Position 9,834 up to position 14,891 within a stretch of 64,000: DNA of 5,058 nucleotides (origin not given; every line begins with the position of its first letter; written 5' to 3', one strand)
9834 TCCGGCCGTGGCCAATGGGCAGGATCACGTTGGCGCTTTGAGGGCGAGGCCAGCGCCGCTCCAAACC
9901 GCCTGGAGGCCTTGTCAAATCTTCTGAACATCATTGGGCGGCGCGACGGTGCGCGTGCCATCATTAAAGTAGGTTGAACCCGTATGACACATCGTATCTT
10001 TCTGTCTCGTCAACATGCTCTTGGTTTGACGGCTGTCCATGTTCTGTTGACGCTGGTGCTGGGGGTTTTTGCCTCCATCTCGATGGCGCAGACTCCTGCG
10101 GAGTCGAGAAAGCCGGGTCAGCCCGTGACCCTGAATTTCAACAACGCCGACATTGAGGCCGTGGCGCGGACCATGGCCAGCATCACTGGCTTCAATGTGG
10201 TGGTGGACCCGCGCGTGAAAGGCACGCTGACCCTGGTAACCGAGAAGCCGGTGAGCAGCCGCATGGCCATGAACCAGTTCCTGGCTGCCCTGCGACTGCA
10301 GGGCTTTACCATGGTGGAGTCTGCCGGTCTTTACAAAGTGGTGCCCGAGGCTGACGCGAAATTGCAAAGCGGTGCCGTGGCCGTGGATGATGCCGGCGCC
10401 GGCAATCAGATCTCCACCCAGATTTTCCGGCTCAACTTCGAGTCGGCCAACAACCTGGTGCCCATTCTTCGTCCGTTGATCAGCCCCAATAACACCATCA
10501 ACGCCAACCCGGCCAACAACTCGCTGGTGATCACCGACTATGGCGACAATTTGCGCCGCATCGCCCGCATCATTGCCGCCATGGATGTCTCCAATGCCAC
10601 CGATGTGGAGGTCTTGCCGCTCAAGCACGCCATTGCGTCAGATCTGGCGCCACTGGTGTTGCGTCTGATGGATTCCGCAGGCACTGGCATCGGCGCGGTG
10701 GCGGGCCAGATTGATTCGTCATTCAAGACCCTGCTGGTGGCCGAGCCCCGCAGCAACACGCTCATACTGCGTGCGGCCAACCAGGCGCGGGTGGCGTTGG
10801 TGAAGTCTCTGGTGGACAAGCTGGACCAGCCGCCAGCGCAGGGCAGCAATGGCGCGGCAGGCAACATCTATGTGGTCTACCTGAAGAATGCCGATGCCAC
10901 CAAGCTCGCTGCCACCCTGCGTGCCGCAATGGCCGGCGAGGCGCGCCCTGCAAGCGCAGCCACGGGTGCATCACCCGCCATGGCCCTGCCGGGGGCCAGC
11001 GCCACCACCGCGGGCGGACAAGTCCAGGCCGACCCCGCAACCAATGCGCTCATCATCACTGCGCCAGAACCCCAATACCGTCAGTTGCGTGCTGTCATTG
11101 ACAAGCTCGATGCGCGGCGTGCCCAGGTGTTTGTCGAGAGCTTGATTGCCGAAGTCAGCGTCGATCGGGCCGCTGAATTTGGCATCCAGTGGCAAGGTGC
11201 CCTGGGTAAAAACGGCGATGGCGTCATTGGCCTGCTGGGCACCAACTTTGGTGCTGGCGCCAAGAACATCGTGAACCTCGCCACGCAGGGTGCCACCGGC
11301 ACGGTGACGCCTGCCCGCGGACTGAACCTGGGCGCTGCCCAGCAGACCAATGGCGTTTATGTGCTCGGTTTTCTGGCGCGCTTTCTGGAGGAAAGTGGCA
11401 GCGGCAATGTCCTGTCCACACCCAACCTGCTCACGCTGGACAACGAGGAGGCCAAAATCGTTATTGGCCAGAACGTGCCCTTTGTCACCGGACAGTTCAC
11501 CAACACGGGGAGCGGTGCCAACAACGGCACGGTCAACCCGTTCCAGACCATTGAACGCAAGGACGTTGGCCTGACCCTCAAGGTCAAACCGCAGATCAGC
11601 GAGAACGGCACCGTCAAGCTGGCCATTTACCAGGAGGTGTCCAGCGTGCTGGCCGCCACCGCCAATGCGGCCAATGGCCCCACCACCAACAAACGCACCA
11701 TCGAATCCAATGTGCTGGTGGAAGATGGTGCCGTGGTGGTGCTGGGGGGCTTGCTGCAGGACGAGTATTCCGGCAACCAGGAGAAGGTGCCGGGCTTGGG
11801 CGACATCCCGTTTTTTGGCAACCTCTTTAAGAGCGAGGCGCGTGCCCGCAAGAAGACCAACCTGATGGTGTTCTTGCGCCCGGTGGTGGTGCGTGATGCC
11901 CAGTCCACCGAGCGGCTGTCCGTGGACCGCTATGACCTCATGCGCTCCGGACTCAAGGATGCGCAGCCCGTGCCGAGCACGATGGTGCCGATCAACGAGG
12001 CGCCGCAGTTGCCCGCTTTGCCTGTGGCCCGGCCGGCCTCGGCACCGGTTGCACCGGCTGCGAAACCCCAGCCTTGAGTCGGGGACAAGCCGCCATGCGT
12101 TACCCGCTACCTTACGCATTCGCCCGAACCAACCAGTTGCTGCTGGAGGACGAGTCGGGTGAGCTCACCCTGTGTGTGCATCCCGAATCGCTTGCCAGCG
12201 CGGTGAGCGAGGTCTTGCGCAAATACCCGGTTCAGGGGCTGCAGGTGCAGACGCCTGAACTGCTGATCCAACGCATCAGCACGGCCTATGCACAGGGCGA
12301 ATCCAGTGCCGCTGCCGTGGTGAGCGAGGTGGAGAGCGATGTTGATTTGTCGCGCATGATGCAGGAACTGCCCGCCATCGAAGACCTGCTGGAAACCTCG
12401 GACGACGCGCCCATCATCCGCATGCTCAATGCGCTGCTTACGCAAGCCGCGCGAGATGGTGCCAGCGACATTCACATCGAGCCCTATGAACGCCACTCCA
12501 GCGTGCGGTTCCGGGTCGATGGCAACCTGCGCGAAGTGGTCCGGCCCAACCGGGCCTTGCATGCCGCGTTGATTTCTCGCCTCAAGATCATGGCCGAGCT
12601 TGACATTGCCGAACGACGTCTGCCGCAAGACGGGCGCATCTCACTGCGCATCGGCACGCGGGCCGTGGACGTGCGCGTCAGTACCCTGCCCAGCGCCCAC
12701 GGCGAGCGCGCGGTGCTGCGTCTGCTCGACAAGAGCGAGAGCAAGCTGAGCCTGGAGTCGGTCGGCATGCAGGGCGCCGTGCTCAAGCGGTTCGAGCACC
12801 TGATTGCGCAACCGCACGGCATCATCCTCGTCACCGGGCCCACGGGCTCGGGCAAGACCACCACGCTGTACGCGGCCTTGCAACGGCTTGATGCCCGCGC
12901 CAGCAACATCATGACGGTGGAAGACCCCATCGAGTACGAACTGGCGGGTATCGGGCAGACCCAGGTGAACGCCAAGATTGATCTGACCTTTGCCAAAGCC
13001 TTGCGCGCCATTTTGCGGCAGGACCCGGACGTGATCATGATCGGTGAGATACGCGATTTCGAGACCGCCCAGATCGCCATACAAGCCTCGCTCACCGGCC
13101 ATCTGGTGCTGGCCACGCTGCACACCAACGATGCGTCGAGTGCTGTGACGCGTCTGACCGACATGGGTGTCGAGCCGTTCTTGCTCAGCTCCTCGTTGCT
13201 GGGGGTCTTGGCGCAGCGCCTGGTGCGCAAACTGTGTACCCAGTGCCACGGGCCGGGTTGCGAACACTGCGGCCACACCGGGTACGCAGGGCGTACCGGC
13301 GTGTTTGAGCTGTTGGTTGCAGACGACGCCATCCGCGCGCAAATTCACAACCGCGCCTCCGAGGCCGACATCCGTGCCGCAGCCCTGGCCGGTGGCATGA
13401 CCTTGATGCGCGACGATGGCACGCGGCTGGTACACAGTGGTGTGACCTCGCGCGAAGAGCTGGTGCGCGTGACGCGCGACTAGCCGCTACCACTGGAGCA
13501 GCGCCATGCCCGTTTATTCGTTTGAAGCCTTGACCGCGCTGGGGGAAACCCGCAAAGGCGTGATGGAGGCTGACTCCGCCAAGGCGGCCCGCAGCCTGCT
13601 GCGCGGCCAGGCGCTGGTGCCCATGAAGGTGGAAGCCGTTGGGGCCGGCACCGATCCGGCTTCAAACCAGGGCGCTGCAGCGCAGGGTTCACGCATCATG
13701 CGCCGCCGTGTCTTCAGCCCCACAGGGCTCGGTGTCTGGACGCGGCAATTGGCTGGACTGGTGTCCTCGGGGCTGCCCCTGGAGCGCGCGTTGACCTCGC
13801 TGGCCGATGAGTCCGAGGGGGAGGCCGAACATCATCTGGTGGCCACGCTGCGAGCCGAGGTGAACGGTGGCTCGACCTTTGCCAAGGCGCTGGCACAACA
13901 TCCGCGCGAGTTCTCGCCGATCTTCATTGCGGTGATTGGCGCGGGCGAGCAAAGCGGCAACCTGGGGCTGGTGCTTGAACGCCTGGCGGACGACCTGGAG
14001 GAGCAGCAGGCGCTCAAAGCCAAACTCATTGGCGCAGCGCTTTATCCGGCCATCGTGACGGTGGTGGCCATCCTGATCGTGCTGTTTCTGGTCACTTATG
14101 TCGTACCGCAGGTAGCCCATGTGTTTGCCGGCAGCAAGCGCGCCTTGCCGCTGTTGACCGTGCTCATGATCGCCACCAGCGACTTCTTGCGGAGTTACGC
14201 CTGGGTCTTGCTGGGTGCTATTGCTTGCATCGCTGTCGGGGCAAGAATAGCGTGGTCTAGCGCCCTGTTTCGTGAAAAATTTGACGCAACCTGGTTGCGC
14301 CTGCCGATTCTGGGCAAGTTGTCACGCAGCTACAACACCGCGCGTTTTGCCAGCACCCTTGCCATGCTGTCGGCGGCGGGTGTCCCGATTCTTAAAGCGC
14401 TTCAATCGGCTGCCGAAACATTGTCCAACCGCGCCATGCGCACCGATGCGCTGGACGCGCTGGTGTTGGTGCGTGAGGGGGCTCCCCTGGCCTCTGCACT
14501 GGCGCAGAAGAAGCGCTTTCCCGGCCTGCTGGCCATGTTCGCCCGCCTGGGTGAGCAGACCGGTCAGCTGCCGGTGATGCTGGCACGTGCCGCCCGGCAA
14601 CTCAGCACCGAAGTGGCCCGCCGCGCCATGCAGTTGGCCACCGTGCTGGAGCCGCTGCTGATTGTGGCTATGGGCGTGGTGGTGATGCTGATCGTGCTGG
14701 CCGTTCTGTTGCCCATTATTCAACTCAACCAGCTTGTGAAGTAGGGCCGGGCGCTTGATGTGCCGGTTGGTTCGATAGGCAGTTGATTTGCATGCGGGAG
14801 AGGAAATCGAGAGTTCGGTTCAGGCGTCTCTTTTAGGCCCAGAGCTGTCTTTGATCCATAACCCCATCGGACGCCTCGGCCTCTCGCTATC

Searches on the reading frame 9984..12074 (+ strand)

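Call 70: search_protein_families(library=pfam, proteins=[window:9984-12074:+], max_evalue=0.00001)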
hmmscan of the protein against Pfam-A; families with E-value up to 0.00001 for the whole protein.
window:9984-12074:+ (697 aa): 3 families
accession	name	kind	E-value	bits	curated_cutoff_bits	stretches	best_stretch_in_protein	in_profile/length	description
PF00263.26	Secretin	-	4.8e-50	169.9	27.5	1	468-637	2-169/169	Bacterial type II and III secretion system protein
PF03958.22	Secretin_N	-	5.7e-41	139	28.2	3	297-381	3-69/69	Bacterial type II/III secretion system short domain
PF21305.2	type_II_gspD_N0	-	1.1e-25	89.7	27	1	50-119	1-71/71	GspD-like, N0 domain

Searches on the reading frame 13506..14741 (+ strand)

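Call 70: search_protein_families(library=pfam, proteins=[window:13506-14741:+], max_evalue=0.00001)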
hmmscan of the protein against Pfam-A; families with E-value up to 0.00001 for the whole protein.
window:13506-14741:+ (412 aa): 1 family
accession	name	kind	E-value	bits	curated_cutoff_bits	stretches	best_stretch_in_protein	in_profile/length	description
PF00482.28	T2SSF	-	1e-56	190.7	25.2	2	78-201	1-125/125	Type II secretion system (T2SS), protein F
